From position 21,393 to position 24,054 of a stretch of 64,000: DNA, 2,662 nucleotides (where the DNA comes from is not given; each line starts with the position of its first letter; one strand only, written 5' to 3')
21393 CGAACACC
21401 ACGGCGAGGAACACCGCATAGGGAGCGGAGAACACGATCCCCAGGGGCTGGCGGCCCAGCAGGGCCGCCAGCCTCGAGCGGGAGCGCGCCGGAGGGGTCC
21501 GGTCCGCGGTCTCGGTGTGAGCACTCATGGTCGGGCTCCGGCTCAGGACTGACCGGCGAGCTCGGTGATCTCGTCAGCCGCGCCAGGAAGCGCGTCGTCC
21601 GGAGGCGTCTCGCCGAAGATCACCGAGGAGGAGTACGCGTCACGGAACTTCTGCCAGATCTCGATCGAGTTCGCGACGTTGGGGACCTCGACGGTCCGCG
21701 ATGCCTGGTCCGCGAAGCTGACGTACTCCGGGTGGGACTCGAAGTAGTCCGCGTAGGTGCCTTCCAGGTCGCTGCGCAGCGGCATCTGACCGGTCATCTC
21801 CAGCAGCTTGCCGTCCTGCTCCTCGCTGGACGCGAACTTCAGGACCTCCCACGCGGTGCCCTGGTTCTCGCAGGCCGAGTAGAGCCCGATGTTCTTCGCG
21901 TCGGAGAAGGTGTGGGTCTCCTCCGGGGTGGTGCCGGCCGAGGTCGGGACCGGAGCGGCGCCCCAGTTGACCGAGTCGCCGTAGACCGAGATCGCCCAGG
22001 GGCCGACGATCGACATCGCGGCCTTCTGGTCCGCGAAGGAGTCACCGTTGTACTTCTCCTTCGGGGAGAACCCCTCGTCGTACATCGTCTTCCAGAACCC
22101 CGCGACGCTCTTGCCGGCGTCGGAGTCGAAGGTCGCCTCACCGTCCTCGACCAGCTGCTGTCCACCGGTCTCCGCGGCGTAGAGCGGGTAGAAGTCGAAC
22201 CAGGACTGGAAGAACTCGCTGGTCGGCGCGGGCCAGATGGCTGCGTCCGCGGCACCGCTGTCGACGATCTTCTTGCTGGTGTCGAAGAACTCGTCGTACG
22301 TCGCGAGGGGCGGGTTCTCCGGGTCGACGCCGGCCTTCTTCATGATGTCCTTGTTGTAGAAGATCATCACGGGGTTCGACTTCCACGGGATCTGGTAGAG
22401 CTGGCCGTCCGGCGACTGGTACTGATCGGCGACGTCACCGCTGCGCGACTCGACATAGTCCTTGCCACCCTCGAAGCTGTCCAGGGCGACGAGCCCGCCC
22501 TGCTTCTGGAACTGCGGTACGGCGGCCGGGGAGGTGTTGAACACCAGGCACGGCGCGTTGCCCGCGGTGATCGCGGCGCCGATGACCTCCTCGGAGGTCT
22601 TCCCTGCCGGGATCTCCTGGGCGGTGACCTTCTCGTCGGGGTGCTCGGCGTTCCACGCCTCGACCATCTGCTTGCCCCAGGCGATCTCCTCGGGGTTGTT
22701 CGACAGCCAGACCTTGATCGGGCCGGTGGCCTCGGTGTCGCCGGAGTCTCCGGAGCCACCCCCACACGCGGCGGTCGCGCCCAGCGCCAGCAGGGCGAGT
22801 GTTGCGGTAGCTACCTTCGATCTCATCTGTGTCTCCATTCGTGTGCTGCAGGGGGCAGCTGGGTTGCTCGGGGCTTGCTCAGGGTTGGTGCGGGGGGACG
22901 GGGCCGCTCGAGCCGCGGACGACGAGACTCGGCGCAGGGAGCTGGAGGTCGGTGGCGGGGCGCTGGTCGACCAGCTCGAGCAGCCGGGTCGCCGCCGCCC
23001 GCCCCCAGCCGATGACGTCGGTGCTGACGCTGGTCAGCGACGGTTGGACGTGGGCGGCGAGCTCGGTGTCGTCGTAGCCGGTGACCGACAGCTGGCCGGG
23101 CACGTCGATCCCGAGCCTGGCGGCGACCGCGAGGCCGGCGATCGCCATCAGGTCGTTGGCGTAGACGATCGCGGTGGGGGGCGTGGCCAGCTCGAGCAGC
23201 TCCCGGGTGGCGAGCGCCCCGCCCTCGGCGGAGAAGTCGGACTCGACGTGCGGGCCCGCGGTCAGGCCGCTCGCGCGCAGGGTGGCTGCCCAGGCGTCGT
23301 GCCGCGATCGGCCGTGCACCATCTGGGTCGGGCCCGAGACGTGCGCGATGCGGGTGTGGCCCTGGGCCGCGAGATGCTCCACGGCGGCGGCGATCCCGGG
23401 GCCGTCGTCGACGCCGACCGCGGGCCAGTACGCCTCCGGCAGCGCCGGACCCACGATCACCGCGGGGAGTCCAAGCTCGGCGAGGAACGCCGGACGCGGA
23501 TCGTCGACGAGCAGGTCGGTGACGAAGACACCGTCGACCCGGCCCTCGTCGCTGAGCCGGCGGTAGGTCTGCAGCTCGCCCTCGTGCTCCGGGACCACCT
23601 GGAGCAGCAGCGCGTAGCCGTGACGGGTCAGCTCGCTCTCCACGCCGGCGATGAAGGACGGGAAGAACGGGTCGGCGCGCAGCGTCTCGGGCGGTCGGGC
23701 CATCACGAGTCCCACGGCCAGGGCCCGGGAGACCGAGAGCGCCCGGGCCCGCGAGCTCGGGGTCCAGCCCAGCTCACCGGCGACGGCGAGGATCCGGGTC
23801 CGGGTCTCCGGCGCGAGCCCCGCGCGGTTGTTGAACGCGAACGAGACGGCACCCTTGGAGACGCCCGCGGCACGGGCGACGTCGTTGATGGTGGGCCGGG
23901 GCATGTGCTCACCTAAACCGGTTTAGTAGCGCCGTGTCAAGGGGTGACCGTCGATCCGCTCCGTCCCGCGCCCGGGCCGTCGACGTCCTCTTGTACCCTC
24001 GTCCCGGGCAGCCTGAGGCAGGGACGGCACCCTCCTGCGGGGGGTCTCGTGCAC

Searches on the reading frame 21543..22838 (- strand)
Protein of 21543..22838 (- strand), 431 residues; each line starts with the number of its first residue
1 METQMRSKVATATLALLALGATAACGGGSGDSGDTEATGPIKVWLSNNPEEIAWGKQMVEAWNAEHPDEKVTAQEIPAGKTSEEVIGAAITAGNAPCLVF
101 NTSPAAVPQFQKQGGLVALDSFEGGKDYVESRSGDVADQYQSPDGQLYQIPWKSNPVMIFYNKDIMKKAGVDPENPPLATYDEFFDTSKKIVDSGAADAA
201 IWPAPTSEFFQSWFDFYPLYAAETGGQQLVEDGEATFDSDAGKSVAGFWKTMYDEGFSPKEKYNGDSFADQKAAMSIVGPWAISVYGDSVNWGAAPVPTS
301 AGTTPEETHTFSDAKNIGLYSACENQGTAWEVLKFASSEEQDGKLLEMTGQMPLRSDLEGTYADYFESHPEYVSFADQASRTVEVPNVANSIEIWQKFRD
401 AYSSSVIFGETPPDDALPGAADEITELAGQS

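Call 13: search_protein_families(library=pfam, proteins=[window:21543-22838:-], max_evalue=0.001)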
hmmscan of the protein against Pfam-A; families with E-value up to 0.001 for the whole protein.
window:21543-22838:- (431 aa): 1 family
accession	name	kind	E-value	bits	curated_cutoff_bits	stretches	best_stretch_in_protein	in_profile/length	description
PF01547.30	SBP_bac_1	-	2.1e-32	113.8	26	1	53-341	8-305/307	Bacterial extracellular solute-binding protein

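Call 27: search_solved_structures(query=window:21543-22838:-, max_evalue=0.00001)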
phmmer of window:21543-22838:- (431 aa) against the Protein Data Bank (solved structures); distinct sequences matched with E-value up to 0.00001: 42.
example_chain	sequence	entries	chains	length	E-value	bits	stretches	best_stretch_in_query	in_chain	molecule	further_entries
4gqo_A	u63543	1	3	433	6.7e-33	117.6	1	32-416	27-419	Lmo0859 protein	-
3jzj_A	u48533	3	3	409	2.3e-18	69.7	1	35-424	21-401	Acarbose/maltose binding protein GacH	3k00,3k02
3k01_A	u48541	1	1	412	2.4e-18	69.6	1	35-424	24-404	Acarbose/maltose binding protein GacH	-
4qrz_A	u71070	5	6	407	1.7e-17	66.8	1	56-424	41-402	ABC-TYPE SUGAR TRANSPORTER | ABC transporter, substrate binding protein (Sugar)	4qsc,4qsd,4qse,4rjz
8art_A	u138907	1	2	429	5e-17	65.3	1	6-358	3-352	Putative secreted maltose-binding protein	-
9xf5_A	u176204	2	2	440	2.2e-16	63.2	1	41-427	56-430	ABC transporter substrate-binding protein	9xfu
2fnc_A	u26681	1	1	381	4.6e-16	62.1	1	137-424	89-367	maltose ABC transporter, periplasmic maltose-binding protein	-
6dts_A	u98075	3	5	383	4.8e-16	62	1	137-424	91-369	maltose-binding protein MalE2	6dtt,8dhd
4r9f_A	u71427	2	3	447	6.8e-16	61.5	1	6-183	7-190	MBP1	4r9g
7x0i_A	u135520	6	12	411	9.7e-16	61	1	85-367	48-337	CbpB | CpbB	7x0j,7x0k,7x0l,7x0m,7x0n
2gha_A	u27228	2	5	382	1.3e-15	60.7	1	142-425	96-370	maltose ABC transporter, periplasmic maltose-binding protein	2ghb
5ci5_A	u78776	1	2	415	1.4e-15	60.5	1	84-429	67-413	Extracellular solute-binding protein family 1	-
6dtu_A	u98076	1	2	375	1.4e-15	60.5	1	142-424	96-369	maltose-binding protein MalE1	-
7bvt_A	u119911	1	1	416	1.1e-14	57.6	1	55-423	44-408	Hypothetical sugar ABC-transporter sugar binding protein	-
2zyk_A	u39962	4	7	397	5e-14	55.4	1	129-421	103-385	Solute-binding protein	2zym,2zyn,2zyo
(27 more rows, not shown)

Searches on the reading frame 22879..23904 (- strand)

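Call 13: search_protein_families(library=pfam, proteins=[window:22879-23904:-], max_evalue=0.001)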
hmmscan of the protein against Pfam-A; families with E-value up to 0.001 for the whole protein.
window:22879-23904:- (341 aa): 4 families
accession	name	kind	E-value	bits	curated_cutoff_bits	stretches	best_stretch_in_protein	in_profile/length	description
PF13377.12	Peripla_BP_3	-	5e-33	115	26.5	1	175-333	1-167/167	Periplasmic binding protein-like domain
PF00532.27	Peripla_BP_1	-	3.1e-17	63.4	22.2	1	63-314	3-265/281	Periplasmic binding proteins and sugar binding domain of LacI family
PF00356.27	LacI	-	5.2e-11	42.6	27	1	5-50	1-46/46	Bacterial regulatory proteins, lacI family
PF00440.29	TetR_N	-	7.1e-05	22.9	24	1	5-31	18-44/47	Bacterial regulatory proteins, tetR family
